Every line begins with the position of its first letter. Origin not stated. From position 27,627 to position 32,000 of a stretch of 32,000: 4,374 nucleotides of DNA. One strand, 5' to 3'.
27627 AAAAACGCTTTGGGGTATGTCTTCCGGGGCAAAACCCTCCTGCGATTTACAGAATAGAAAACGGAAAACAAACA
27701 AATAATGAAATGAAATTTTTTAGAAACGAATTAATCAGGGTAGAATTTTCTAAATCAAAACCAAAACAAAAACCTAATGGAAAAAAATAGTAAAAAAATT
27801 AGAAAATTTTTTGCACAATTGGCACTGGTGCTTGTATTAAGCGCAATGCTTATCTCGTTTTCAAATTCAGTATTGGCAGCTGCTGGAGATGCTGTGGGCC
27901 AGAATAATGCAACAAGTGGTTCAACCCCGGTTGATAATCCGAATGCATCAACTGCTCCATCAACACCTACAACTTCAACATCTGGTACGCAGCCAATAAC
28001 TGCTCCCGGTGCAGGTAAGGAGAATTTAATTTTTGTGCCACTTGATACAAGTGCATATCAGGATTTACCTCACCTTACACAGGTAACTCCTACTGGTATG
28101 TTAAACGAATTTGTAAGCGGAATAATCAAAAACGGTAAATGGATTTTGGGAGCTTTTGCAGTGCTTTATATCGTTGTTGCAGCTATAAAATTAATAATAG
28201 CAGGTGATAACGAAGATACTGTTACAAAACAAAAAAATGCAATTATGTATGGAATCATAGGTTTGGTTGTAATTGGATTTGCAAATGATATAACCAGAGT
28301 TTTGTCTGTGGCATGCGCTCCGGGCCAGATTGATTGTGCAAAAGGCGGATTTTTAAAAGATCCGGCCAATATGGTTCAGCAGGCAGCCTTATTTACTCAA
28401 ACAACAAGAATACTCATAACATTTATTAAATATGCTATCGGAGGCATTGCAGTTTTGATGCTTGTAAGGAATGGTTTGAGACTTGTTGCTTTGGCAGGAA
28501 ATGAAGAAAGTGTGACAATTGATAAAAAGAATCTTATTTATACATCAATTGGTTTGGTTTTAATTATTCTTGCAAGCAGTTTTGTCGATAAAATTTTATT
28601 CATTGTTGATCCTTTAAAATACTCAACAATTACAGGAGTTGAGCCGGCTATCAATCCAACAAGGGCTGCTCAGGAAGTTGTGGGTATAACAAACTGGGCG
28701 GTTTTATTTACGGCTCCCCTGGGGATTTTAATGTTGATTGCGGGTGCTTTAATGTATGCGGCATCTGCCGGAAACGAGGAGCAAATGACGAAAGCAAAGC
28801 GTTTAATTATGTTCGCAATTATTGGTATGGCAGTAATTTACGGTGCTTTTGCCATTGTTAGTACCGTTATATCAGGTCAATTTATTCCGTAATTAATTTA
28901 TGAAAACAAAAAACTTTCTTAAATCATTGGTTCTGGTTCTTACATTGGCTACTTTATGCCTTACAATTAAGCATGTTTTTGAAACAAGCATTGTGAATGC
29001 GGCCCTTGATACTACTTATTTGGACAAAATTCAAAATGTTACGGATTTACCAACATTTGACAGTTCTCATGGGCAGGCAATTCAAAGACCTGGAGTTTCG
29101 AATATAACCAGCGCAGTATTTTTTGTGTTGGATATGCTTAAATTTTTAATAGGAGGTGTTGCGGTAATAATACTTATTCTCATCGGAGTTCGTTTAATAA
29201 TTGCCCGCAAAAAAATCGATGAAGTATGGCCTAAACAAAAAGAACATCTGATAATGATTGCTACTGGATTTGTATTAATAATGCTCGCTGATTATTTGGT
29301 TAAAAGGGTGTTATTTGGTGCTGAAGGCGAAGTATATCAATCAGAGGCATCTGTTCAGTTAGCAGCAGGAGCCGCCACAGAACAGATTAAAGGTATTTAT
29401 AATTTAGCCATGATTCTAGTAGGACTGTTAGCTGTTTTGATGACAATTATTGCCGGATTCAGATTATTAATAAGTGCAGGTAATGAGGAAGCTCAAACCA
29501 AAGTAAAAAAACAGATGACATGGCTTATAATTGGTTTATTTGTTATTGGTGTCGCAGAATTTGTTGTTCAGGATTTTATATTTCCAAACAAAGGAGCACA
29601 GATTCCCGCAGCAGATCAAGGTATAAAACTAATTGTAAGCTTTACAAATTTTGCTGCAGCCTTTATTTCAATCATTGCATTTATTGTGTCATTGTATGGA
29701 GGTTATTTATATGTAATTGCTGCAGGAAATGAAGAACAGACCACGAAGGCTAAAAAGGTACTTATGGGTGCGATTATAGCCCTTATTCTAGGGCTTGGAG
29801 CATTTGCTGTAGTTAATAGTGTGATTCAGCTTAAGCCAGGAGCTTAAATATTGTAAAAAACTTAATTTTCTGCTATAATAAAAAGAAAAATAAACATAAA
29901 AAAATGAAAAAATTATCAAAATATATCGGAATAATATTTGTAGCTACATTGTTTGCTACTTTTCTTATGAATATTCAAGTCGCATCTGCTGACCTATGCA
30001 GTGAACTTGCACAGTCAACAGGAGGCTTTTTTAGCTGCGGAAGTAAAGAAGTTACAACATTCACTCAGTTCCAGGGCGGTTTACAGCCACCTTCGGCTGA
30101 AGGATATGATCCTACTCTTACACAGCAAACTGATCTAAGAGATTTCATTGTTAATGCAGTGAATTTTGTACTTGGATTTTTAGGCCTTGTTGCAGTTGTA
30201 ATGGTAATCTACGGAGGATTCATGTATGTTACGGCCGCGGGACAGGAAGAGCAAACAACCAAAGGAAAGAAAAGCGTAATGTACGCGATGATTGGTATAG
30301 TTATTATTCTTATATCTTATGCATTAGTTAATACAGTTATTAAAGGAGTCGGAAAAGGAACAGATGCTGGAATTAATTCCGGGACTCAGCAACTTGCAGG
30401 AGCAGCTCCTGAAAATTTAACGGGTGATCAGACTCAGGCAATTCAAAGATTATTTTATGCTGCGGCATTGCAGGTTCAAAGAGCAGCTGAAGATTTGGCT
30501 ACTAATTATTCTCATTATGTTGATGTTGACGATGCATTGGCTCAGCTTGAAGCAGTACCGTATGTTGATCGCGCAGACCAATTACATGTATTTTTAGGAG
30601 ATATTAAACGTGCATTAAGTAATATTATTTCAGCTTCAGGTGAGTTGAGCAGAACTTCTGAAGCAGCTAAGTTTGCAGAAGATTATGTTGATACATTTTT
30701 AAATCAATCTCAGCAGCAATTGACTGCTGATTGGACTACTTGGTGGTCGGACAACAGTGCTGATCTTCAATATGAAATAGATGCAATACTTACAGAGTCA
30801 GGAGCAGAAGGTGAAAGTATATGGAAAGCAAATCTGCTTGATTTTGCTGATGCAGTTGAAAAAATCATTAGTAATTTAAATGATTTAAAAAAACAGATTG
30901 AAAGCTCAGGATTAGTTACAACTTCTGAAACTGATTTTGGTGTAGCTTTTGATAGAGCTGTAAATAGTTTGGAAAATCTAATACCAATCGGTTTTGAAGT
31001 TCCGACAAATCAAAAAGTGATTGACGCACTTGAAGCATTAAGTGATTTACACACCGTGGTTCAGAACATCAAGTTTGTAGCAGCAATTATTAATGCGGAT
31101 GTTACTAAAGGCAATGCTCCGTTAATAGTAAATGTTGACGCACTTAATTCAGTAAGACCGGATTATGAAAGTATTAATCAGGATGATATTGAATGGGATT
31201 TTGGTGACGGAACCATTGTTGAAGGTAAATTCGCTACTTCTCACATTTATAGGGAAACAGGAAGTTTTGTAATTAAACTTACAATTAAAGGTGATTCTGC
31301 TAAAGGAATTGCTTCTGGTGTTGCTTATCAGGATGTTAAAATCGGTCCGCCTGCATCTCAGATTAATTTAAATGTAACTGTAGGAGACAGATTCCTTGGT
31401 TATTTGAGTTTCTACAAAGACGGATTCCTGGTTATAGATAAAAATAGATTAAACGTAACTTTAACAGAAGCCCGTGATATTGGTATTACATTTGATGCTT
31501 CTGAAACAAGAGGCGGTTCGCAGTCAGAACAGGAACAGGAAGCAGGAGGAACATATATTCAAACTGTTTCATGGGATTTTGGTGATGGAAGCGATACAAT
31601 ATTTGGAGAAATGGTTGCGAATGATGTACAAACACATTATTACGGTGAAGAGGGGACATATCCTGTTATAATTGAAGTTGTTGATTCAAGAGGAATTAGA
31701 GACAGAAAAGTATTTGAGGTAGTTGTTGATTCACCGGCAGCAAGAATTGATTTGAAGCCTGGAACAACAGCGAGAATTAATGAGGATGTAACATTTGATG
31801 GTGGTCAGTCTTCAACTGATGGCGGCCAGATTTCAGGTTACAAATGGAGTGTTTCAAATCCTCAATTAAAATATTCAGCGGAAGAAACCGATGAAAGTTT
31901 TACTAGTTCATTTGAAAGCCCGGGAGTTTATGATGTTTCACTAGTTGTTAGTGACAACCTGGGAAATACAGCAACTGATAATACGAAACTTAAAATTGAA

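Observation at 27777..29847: Two adjacent paralogues, each fusing three TrbC/VirB2-like pilin modules into one polypeptide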

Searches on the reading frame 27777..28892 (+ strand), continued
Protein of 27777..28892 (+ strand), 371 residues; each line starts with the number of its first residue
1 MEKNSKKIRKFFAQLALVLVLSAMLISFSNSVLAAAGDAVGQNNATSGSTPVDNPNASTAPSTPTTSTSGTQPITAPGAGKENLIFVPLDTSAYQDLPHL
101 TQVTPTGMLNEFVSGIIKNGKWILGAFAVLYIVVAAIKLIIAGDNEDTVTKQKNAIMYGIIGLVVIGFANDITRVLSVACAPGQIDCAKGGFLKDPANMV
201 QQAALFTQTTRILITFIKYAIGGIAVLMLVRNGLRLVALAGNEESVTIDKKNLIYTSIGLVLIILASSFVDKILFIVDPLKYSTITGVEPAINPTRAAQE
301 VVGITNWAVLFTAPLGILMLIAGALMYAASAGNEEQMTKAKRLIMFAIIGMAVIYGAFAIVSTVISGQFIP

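Call 48: search_protein_families(library=pfam, alignment_id=A3, max_evalue=0.01)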
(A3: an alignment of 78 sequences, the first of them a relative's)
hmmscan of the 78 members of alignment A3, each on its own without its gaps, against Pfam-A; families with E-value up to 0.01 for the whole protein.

A. member 1, P0001 (371 aa): 2 families
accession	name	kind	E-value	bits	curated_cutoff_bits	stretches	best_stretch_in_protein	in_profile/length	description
PF18895.5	T4SS_pilin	-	5.4e-26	90.9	26.6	3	121-176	17-71/71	Type IV secretion system pilin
PF04956.18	TrbC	-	1.2e-05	25.9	27.9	0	204-273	35-98/98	TrbC/VIRB2 pilin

B. families by the number of members that match (of 78 scanned): 10 families
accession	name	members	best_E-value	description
PF18895.5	T4SS_pilin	78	5e-32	Type IV secretion system pilin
PF04956.18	TrbC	61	6.8e-12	TrbC/VIRB2 pilin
PF19607.4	DUF6112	24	3e-06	Family of unknown function (DUF6112)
PF13572.11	DUF4134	6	0.00052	Domain of unknown function (DUF4134)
PF21827.1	New_glue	4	5.2e-05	New glue protein family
PF14110.11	DUF4282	1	0.0024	Domain of unknown function (DUF4282)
PF19727.4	DUF6219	1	0.0038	Family of unknown function (DUF6219)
PF10322.15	7TM_GPCR_Sru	1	0.0069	Serpentine type 7TM GPCR chemoreceptor Sru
PF09933.14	DUF2165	1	0.0081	Predicted small integral membrane protein (DUF2165)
PF13803.12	DUF4184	1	0.0088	Domain of unknown function (DUF4184)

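Call 76: search_protein_families(library=ncbifam, proteins=[window:27777-28892:+, L001:4397-8848:+, L001:8859-11186:+], max_evalue=0.01)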
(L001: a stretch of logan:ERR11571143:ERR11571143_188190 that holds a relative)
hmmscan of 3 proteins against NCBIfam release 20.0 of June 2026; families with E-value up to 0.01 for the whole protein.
window:27777-28892:+ (371 aa): 1 family
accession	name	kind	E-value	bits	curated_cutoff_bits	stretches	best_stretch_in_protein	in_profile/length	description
NF045849.1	ICE_MMCAP2_0565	equivalog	1.8e-07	30.7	40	2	307-366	13-78/80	Mbov_0395 family pilin-like conjugal transfer protein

L001:4397-8848:+ (1483 aa): 3 families
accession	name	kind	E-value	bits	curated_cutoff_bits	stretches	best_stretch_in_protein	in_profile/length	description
TIGR00864.1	PCC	subfamily_domain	9.9e-13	45.4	1861.4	2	840-987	1083-1373/2700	polycystin cation channel protein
NF058578.1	CPR_pilus_PamR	equivalog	3.2e-11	42.7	300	2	845-889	182-227/297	pilus system RbmA-like protein PamR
NF045849.1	ICE_MMCAP2_0565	equivalog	2.7e-09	36.6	40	1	79-147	10-78/80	Mbov_0395 family pilin-like conjugal transfer protein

L001:8859-11186:+ (775 aa): 4 families
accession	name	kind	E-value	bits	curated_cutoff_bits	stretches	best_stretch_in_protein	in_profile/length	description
TIGR00864.1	PCC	subfamily_domain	1.3e-26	91.4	1861.4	3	376-487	1022-1125/2700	polycystin cation channel protein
NF033932.1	LapB_rpt_80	domain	1.7e-05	25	45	0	475-506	1-35/83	LapB repeat-containing protein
NF058578.1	CPR_pilus_PamR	equivalog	3.5e-05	22.8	300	1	453-491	185-230/297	pilus system RbmA-like protein PamR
TIGR03769.1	P_ac_wall_RPT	domain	0.00017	22.1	30.9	0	376-406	6-38/41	TIGR03769 domain-containing protein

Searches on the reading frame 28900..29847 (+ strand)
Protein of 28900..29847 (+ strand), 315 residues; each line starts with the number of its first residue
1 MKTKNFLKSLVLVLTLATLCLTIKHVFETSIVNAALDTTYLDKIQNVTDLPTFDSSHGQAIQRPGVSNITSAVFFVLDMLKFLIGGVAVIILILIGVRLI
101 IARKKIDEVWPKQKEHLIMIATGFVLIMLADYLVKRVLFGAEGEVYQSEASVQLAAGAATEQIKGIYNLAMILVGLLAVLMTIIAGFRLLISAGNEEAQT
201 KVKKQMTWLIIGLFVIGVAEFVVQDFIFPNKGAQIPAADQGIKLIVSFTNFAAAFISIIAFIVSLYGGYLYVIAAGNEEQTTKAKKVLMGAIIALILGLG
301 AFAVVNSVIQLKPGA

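Call 4: search_protein_families(library=pfam, proteins=[window:28900-29847:+], max_evalue=1)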
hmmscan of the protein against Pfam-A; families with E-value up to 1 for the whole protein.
window:28900-29847:+ (315 aa): 6 families
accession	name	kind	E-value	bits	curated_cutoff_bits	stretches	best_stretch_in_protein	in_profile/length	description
PF18895.5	T4SS_pilin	-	3.1e-25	88.5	26.6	3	158-224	4-69/71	Type IV secretion system pilin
PF10002.14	DUF2243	-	0.24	12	25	1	263-310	56-100/140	Predicted membrane protein (DUF2243)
PF02322.20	Cyt_bd_oxida_II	-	0.36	10.6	35.6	1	89-305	88-257/302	Cytochrome bd terminal oxidase subunit II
PF05568.16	ASFV_J13L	-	0.46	10.7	23.6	1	66-105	18-57/189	African swine fever virus J13L protein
PF17231.7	DUF5305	-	0.46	10.3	29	0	160-204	112-154/217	Family of unknown function (DUF5305)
PF12729.13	4HB_MCP_1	-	0.55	10.2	27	1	1-50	2-51/181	Four helix bundle sensory module for signal transduction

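Call 76: search_protein_families(library=ncbifam, proteins=[window:28900-29847:+], max_evalue=0.01)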
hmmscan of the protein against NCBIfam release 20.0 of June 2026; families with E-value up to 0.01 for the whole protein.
window:28900-29847:+ (315 aa): 1 family
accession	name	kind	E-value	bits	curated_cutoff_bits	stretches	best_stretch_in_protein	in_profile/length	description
NF045849.1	ICE_MMCAP2_0565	equivalog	3.1e-14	52.4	40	2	159-223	9-72/80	Mbov_0395 family pilin-like conjugal transfer protein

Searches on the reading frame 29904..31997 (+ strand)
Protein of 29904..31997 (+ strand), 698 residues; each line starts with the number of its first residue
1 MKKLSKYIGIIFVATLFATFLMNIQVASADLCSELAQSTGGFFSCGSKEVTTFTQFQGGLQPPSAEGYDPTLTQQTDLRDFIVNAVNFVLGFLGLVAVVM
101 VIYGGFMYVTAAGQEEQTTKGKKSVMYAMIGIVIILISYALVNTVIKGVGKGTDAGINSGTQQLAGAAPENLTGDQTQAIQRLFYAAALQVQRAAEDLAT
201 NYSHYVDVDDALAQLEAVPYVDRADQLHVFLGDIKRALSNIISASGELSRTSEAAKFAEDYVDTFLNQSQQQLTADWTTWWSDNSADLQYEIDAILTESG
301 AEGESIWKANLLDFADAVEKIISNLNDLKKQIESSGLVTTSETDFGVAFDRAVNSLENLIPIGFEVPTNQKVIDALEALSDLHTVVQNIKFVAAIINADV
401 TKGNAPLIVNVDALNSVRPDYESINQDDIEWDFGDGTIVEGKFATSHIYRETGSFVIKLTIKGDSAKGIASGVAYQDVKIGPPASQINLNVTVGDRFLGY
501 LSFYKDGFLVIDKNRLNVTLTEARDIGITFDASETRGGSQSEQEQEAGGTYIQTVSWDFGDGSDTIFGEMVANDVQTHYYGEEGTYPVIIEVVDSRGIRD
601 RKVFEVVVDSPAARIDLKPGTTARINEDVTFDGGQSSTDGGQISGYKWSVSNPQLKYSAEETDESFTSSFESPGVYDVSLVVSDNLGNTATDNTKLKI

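Call 9: search_protein_families(library=pfam, proteins=[window:29904-31997:+], max_evalue=0.01)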
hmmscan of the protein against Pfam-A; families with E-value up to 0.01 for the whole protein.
window:29904-31997:+ (698 aa): 6 families
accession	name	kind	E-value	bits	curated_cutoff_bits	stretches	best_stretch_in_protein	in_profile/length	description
PF18911.6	PKD_4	-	2.3e-25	88.9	27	3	617-694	8-81/85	PKD domain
PF00801.26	PKD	-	3e-19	69.3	23.5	3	429-462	32-66/80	PKD domain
PF18895.5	T4SS_pilin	-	6.9e-09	36.1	26.6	1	79-144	6-70/71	Type IV secretion system pilin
PF22352.2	K319L-like_PKD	-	3.8e-06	27.2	27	1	626-696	11-82/84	K319L-like, PKD domain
PF04956.18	TrbC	-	0.00016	22.3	27.9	1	76-144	35-97/98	TrbC/VIRB2 pilin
PF01578.25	Cytochrom_C_asm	-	0.0067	16.5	29.9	0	98-148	163-210/212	Cytochrome C assembly protein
